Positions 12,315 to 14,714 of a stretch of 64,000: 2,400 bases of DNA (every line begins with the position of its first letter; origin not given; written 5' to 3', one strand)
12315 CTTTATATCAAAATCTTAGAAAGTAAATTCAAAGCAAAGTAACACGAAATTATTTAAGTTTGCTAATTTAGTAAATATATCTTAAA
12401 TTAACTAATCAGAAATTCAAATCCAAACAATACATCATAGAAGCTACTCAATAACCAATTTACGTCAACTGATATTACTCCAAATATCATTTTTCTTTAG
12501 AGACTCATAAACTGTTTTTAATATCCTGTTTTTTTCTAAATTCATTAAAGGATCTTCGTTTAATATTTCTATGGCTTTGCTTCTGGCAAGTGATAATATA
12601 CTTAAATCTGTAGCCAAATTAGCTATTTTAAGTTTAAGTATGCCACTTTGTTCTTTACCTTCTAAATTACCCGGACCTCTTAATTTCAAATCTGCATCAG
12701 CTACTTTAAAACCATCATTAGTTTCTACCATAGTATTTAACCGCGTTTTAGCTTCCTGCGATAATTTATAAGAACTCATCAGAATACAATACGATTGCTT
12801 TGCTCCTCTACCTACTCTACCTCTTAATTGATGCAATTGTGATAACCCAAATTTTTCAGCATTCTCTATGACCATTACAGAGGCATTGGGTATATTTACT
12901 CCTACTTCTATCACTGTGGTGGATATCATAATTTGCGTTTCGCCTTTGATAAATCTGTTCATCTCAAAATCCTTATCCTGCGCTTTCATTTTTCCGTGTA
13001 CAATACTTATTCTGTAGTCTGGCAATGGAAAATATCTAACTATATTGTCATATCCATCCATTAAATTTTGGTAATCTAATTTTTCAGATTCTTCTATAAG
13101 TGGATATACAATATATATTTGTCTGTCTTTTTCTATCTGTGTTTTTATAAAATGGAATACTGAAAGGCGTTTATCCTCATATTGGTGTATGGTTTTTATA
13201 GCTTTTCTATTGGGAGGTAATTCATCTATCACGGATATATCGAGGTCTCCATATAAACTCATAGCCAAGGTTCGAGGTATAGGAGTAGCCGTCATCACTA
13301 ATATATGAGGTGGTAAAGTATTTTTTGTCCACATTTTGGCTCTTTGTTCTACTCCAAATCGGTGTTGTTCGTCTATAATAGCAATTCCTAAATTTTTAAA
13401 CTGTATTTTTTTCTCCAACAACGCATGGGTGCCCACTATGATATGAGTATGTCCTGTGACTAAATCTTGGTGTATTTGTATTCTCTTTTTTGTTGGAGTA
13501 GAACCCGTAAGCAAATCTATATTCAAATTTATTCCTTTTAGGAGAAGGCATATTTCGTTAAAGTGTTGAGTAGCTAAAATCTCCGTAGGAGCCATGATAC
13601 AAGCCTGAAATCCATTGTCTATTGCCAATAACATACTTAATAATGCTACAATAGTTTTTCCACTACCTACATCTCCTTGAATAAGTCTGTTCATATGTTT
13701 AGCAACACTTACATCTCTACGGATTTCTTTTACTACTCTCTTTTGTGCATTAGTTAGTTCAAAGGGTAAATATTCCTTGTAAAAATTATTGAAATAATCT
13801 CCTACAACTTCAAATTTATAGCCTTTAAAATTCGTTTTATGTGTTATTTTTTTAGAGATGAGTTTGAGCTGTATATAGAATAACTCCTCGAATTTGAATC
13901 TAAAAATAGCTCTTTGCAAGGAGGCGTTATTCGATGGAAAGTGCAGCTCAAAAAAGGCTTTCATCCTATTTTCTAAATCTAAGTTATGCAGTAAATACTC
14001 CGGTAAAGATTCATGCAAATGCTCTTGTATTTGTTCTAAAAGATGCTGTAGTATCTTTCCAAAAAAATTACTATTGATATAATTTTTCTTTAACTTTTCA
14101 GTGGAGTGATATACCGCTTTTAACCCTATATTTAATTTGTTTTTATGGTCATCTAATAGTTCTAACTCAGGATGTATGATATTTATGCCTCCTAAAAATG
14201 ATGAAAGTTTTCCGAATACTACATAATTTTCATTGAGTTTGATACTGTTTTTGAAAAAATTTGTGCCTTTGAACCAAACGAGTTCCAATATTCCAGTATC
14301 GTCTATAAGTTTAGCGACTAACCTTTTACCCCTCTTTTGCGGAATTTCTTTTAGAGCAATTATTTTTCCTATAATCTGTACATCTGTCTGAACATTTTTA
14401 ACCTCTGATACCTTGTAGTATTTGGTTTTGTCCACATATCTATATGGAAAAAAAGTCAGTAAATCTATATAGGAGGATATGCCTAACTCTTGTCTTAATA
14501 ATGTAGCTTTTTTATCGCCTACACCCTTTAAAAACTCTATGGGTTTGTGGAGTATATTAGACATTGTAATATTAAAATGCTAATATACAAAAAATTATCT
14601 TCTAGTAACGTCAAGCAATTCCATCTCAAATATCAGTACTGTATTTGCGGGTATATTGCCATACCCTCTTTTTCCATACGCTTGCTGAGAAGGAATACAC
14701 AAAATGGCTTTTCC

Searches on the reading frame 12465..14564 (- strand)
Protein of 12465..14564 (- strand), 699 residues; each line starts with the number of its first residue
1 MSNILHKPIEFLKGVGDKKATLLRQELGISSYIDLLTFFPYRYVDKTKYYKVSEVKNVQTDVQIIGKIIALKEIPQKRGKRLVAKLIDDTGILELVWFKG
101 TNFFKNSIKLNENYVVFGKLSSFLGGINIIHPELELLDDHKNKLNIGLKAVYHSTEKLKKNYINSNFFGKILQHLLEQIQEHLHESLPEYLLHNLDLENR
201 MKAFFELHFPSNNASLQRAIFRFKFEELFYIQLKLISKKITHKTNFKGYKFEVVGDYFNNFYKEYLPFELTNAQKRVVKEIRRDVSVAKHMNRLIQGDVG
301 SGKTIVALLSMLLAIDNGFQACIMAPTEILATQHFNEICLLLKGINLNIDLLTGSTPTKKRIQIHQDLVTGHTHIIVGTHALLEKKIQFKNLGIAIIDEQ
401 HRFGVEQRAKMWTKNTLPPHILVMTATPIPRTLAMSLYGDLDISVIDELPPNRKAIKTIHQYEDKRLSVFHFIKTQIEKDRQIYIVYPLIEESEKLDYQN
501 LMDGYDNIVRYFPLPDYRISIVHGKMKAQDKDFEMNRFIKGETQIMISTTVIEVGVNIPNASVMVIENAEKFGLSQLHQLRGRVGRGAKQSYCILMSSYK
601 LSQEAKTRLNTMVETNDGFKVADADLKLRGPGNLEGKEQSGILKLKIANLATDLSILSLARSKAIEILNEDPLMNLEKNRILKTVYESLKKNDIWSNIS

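Call 30: search_protein_families(library=pfam, proteins=[window:12465-14564:-])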
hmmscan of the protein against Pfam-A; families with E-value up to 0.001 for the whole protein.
window:12465-14564:- (699 aa): 7 families
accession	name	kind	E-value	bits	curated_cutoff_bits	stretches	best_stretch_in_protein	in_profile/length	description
PF00270.35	DEAD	-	1.5e-25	90.3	26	1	271-433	1-164/167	DEAD/DEAH box helicase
PF19833.4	RecG_dom3_C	-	3.6e-23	81.9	26.8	1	615-699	1-87/87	ATP-dependent DNA helicase RecG, domain 3, C-terminal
PF00271.37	Helicase_C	-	5.3e-22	78.6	23.5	1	476-586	11-108/110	Helicase conserved C-terminal domain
PF17191.10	RecG_wedge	-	3.2e-16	59.8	23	1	8-163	1-151/162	RecG wedge domain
PF04851.21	ResIII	-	3.5e-11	43.7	22.5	1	268-428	2-162/164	Type III restriction enzyme, res subunit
PF01336.31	tRNA_anti-codon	-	5.6e-08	33.1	27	1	62-137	1-75/75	OB-fold nucleic acid binding domain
PF22527.2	DEXQc_Suv3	-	5.7e-05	23.2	27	1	288-417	8-119/154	DEXQ-box helicase domain of Suv3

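Call 31: find_homologous_proteins(query=window:12465-14564:-, max_evalue=1e-50)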
Query window:12465-14564:- (699 aa): 8000 proteins with E <= 1e-50 among 8000 candidates; the best 120 are listed.
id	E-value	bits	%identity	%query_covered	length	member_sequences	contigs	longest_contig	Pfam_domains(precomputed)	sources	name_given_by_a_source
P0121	0.0e+0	1554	100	100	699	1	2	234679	PF00270.36,PF17191.11,PF00271.38,PF01336.32,PF19833.5,PF04851.22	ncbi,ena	-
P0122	1.6e-293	993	63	99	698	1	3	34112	PF00270.36,PF17191.11,PF00271.38,PF01336.32,PF19833.5,PF04851.22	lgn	-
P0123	2.1e-293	993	63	100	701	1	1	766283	PF00270.36,PF17191.11,PF00271.38,PF01336.32,PF19833.5,PF04851.22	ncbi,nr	ncbi:ATP-dependent DNA helicase RecG [Flavobacteriaceae bacterium R38]|nr:ATP-dependent DNA helicase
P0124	5.2e-290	981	62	100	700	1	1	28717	PF00270.36,PF17191.11,PF00271.38,PF01336.32,PF22590.3,PF19833.5,PF04851.22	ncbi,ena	-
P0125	1.0e-289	981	62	100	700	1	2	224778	PF00270.36,PF17191.11,PF00271.38,PF01336.32,PF19833.5,PF04851.22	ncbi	-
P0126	1.2e-289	980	62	99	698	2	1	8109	PF00270.36,PF17191.11,PF00271.38,PF01336.32,PF19833.5,PF04851.22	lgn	-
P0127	2.4e-289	979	62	100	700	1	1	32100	PF00270.36,PF17191.11,PF00271.38,PF01336.32,PF19833.5,PF04851.22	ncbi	-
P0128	3.8e-289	979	63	100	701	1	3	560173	PF00270.36,PF17191.11,PF00271.38,PF01336.32,PF19833.5,PF04851.22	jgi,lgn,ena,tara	tara:strand:+ start:9534 stop:11639 length:2106 start_codon:yes stop_codon:yes gene_type:complete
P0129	4.7e-289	978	61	100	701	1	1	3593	PF00270.36,PF17191.11,PF00271.38,PF01336.32,PF19833.5,PF04851.22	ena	-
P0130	8.8e-289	977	62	100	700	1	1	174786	PF00270.36,PF17191.11,PF00271.38,PF01336.32,PF22590.3,PF19833.5,PF04851.22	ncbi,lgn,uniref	ncbi:ATP-dependent DNA helicase RecG [Joostella sp. CR20]|uniref:ATP-dependent DNA helicase RecG n=1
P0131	1.9e-288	976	62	99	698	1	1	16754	PF00270.36,PF17191.11,PF00271.38,PF01336.32,PF22590.3,PF19833.5,PF04851.22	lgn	-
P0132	2.1e-288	976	61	100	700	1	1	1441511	PF00270.36,PF17191.11,PF00271.38,PF01336.32,PF19833.5,PF04851.22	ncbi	-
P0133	3.1e-288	976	62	100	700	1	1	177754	PF00270.36,PF17191.11,PF00271.38,PF01336.32,PF19833.5,PF04851.22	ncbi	-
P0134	4.7e-288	975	62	99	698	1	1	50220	PF00270.36,PF17191.11,PF00271.38,PF01336.32,PF19833.5,PF04851.22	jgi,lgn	jgi:ATP-dependent DNA helicase RecG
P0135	8.8e-288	974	62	99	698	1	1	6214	PF00270.36,PF17191.11,PF00271.38,PF01336.32,PF22590.3,PF19833.5,PF04851.22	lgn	-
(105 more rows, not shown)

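Call 42: find_encoding_contigs(protein=P0121, flank=1000, max_places=5)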
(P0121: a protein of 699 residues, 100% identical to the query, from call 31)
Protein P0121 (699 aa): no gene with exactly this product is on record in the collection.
